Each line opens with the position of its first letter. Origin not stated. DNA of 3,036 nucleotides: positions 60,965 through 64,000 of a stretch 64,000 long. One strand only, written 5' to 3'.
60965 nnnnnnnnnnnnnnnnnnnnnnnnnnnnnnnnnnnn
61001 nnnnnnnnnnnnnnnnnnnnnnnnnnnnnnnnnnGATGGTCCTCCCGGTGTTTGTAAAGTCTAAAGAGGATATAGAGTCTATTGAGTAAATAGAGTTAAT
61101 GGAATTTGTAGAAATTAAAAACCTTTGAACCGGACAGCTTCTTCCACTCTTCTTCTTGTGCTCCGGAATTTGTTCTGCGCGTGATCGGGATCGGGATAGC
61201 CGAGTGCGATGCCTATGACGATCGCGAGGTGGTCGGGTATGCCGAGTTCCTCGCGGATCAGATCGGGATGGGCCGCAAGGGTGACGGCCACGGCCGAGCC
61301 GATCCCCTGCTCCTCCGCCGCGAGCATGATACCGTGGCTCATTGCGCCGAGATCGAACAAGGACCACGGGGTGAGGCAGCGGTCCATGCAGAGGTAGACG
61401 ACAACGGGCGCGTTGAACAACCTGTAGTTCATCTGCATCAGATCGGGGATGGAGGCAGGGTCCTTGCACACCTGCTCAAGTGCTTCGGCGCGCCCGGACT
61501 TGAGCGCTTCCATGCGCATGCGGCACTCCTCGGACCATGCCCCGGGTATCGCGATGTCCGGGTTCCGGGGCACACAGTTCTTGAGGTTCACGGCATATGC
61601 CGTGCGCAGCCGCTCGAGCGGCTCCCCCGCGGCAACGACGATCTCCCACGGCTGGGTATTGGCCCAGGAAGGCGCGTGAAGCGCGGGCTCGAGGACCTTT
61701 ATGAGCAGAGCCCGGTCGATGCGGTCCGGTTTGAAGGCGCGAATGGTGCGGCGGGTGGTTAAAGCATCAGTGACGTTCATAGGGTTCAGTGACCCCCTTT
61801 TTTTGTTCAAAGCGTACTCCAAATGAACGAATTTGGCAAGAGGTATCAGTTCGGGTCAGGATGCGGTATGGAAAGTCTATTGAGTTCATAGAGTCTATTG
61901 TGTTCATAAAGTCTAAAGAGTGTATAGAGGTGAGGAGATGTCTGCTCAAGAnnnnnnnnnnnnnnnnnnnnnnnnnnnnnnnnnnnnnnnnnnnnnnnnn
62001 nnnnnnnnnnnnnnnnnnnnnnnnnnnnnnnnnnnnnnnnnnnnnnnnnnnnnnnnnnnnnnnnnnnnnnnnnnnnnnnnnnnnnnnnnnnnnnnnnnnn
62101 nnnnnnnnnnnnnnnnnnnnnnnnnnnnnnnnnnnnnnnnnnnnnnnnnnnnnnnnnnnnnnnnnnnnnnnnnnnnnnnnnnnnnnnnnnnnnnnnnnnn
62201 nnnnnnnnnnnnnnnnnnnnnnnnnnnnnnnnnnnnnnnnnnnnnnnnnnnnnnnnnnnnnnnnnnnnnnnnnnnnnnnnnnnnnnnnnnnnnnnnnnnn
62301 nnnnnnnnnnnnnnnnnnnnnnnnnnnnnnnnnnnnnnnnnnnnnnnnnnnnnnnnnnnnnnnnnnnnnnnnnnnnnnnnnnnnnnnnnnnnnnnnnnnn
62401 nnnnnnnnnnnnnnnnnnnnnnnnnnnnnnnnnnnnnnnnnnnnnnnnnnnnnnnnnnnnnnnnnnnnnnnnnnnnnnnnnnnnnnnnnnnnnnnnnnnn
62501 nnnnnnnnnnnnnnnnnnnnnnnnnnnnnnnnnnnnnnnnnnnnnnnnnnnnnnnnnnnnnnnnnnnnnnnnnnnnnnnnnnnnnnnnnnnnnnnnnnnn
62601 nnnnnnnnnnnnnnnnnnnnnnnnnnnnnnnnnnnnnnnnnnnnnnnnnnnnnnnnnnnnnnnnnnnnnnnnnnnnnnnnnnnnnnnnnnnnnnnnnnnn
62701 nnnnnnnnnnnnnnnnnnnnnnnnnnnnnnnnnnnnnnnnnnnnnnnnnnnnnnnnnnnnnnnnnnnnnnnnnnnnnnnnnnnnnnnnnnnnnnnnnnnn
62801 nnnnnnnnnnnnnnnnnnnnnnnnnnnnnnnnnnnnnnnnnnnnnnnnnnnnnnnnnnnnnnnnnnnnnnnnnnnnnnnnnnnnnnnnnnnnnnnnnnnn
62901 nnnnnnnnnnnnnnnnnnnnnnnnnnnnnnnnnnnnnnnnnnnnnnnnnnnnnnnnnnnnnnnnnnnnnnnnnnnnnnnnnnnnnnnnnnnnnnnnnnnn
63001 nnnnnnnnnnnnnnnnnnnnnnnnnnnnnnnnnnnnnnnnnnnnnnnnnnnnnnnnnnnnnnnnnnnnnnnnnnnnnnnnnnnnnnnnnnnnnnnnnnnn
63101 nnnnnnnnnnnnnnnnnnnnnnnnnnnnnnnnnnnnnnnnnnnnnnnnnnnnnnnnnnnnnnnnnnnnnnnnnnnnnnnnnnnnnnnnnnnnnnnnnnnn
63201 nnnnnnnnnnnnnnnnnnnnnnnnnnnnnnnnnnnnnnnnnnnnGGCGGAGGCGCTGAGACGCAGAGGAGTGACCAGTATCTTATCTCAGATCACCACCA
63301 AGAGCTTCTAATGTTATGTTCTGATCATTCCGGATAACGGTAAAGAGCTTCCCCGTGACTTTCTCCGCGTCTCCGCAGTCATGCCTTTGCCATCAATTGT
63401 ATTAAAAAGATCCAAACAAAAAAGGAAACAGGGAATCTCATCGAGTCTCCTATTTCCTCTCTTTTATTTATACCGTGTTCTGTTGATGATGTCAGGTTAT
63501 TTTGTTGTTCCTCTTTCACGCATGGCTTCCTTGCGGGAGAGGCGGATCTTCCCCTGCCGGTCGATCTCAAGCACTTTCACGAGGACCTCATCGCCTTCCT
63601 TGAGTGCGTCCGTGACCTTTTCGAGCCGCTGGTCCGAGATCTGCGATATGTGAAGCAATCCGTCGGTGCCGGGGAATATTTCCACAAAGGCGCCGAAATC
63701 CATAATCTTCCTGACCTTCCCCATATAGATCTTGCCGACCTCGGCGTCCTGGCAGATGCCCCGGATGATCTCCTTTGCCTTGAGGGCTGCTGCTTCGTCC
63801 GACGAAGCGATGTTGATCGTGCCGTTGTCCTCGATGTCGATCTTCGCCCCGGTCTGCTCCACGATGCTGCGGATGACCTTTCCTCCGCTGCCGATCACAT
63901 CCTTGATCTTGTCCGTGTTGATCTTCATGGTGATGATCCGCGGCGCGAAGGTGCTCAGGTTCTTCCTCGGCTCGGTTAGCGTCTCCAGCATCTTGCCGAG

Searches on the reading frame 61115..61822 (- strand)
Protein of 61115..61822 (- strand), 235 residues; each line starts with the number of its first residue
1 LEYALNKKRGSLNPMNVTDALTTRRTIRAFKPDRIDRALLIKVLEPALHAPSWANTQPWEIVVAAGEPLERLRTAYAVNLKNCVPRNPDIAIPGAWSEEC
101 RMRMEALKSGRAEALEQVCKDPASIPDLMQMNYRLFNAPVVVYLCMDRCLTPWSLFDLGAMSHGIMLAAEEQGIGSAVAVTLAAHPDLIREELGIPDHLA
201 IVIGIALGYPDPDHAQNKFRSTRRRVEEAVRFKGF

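Call 8: search_protein_families(library=pfam, proteins=[window:61115-61822:-])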
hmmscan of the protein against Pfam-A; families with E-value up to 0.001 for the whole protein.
window:61115-61822:- (235 aa): 2 families
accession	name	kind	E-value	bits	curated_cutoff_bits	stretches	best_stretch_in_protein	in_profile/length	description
PF00881.29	Nitroreductase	-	3.9e-21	76.4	23.5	1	22-209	2-167/167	Nitroreductase family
PF14512.11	TM1586_NiRdase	-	5.6e-05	23.3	27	0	114-220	42-143/215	Putative TM nitroreductase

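Call 27: find_related_loci(query=window:61115-61780:-, collection=metagenome_contigs, flank=10000)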
Query window:61115-61780:- (221 aa) in metagenome_contigs; peptide patterns used: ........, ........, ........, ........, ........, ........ (x = any residue, [..] = any of these).
600 stretches matched a pattern (row limit reached: there are more); 558 encode a relative of the query (tblastn E <= 1e-3); the best 80 are kept; 80 distinct loci.
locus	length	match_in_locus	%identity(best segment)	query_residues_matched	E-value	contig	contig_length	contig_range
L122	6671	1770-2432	84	1-221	9e-127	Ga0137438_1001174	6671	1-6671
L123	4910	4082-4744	83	1-221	2e-126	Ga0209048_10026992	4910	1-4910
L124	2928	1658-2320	84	1-221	2e-130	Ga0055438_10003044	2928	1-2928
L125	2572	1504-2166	85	1-221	2e-130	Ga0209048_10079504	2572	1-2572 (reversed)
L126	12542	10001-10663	82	1-221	2e-124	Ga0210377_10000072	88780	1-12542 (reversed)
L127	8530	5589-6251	80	1-221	2e-120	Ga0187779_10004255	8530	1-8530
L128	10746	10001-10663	81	1-221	1e-119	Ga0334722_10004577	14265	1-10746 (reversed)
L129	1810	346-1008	79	1-221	1e-125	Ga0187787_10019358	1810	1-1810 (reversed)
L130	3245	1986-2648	75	1-221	7e-118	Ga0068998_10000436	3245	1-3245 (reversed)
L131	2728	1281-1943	76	1-221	3e-116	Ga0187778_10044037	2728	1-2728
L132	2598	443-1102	72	1-220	2e-113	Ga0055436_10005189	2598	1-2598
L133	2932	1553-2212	71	2-221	2e-112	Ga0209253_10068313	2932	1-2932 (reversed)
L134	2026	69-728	74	1-220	4e-115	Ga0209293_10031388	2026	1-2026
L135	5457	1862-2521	72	2-221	6e-109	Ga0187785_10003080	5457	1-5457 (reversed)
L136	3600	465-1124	74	1-220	2e-110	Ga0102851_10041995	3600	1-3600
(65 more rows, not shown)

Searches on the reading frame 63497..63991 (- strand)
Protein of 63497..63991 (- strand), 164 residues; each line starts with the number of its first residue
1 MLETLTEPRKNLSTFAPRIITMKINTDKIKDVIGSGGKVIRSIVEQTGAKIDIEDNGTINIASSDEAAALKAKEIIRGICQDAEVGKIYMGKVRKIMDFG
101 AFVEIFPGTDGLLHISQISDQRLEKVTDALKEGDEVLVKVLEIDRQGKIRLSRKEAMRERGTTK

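Call 38: search_protein_families(library=ncbifam, proteins=[window:63497-63991:-], max_evalue=0.1)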
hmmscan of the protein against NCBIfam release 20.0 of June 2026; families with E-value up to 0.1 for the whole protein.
window:63497-63991:- (164 aa): 47 families (the best 25 are shown)
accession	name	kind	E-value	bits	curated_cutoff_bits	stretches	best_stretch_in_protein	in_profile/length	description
TIGR03591.1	polynuc_phos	equivalog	9.7e-64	216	525.05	1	1-155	534-688/689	polyribonucleotide nucleotidyltransferase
NF008805.1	PRK11824.1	equivalog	7.2e-60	203.1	471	1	1-155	528-682/683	polyribonucleotide nucleotidyltransferase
TIGR02696.1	pppGpp_PNP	exception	4.1e-39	134.6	1106.75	1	6-151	568-718/720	guanosine pentaphosphate synthetase I/polyribonucleotide nucleotidyltransferase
NF005208.0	PRK06676.1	equivalog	1.4e-24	86.9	368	1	78-160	271-354/391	30S ribosomal protein S1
NF000907.0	PRK00087.1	equivalog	7.2e-24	83.9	624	1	84-160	562-639/671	bifunctional 4-hydroxy-3-methylbut-2-enyl diphosphate reductase/30S ribosomal protein S1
NF006363.0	PRK08582.1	equivalog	3e-20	72.8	171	1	84-159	4-79/140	S1 domain-containing RNA-binding protein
NF004473.0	PRK05807.1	equivalog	1.4e-19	70.8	178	1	84-162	4-81/136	S1 domain-containing RNA-binding protein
NF005973.0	PRK08059.1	equivalog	2.2e-18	66.5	148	1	82-156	4-79/123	S1 domain-containing post-transcriptional regulator GSP13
NF010379.0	PRK13806.1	equivalog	6e-18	64.7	648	1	73-155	190-277/491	30S ribosomal protein S1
NF040579.1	S1_dom_CvfD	subfamily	2.8e-17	63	117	1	84-158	2-77/113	CvfD/Ygs/GSP13 family RNA-binding post-transcriptional regulator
NF004952.0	PRK06299.1-2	equivalog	1.6e-16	59.8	524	1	82-152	300-372/580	30S ribosomal protein S1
NF005911.0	PRK07899.1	equivalog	1.3e-15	57.1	691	1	77-158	285-367/486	30S ribosomal protein S1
NF004953.0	PRK06299.1-3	equivalog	1.1e-14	53.7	720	1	79-156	292-371/580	30S ribosomal protein S1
NF004956.0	PRK06299.1-6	equivalog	2.4e-13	49.5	711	1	81-156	368-443/554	30S ribosomal protein S1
TIGR00717.1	rpsA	equivalog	2.8e-13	49.3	577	1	83-155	270-344/516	30S ribosomal protein S1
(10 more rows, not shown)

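Call 40: search_protein_families(library=pfam, proteins=[window:63497-63991:-], max_evalue=10)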
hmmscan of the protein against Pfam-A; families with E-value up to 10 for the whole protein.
window:63497-63991:- (164 aa): 8 families
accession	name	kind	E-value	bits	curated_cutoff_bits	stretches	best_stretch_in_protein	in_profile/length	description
PF00575.29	S1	-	1.5e-20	73.8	22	1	83-154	2-74/74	S1 RNA binding domain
PF00013.35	KH_1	-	5.8e-12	45.6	21.5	1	20-77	2-65/66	KH domain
PF22675.2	KH-I_KHDC4-BBP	-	0.0012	19.1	30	1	29-64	8-43/76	KHDC4/BBP-like, KH-domain type I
PF23459.1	S1_RRP5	-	0.002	19.1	27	1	86-146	4-64/72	RRP5 S1 domain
PF13509.12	S1_2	-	0.0022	18.5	21.8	1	85-123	1-38/61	S1 domain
PF24685.1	OB_RRP5_4th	-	0.0039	17.6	31.5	1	85-143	8-71/92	RRP5 OB-fold domain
PF07650.23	KH_2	-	0.033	14.4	22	1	20-61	27-68/78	KH domain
PF23052.1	KH_N4BP1_2nd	-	0.044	14.3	27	1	34-82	19-66/120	N4BP1, second type I KH-domain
